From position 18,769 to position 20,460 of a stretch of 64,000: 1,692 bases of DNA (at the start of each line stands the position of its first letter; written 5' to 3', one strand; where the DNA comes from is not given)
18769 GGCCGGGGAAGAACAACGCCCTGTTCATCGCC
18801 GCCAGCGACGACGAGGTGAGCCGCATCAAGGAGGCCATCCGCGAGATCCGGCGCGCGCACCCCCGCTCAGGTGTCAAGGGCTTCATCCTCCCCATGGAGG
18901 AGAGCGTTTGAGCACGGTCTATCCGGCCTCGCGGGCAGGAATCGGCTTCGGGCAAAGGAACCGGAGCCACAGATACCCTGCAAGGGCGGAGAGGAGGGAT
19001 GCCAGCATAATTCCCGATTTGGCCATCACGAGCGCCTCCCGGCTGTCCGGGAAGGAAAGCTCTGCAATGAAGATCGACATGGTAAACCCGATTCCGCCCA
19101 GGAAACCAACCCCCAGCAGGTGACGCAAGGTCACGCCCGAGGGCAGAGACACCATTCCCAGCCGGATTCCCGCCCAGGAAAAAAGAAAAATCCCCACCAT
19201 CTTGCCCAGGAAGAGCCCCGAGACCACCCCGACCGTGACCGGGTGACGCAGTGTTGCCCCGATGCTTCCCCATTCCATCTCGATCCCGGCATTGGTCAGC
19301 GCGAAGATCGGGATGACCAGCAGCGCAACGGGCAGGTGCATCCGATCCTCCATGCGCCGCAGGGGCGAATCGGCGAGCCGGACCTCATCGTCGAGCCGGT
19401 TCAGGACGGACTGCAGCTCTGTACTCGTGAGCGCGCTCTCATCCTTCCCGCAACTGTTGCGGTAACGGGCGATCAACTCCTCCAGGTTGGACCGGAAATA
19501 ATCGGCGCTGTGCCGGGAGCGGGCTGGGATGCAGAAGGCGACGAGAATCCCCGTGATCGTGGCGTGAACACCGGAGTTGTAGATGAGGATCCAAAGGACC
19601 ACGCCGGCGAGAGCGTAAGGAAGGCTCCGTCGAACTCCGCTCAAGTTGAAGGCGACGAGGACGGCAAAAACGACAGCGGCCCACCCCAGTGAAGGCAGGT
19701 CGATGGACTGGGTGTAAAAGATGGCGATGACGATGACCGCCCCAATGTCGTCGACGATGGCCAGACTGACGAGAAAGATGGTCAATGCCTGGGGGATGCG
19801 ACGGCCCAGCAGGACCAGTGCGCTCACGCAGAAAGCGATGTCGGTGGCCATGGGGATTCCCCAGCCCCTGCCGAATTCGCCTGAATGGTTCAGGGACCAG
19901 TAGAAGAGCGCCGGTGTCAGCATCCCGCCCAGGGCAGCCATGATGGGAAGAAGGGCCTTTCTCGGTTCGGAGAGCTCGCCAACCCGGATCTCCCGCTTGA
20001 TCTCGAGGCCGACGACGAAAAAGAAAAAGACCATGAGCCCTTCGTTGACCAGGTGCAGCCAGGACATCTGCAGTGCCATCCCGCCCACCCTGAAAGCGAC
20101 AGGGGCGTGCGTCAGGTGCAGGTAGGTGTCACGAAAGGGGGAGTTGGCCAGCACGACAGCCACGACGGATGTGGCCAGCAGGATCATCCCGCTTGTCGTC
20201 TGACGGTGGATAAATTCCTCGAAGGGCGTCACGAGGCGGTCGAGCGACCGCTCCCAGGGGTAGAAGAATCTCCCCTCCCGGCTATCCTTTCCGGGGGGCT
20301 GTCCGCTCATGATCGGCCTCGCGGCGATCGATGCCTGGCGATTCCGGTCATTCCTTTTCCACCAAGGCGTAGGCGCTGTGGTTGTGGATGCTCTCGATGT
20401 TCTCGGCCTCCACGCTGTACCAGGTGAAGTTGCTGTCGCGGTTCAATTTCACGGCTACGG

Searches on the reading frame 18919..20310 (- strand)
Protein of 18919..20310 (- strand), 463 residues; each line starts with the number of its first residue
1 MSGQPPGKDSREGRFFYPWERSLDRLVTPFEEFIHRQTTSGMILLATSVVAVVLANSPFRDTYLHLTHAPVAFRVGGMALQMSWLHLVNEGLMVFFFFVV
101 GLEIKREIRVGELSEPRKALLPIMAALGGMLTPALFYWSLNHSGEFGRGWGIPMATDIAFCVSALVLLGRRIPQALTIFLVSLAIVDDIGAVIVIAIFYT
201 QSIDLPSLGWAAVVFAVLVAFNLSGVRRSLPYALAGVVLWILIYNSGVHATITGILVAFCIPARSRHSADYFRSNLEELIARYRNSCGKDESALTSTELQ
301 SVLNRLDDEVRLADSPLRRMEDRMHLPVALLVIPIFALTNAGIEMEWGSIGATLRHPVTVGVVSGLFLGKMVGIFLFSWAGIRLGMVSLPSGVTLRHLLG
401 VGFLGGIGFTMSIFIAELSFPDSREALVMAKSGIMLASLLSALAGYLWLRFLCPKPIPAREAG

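Call 26: search_protein_families(library=pfam, proteins=[window:18919-20310:-], max_evalue=0.00001)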
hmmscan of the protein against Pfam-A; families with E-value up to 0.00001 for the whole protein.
window:18919-20310:- (463 aa): 1 family
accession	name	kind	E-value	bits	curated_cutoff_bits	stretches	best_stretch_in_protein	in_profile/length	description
PF06965.17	Na_H_antiport_1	-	3.7e-142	474.1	23.5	1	32-449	2-374/374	Na+/H+ antiporter 1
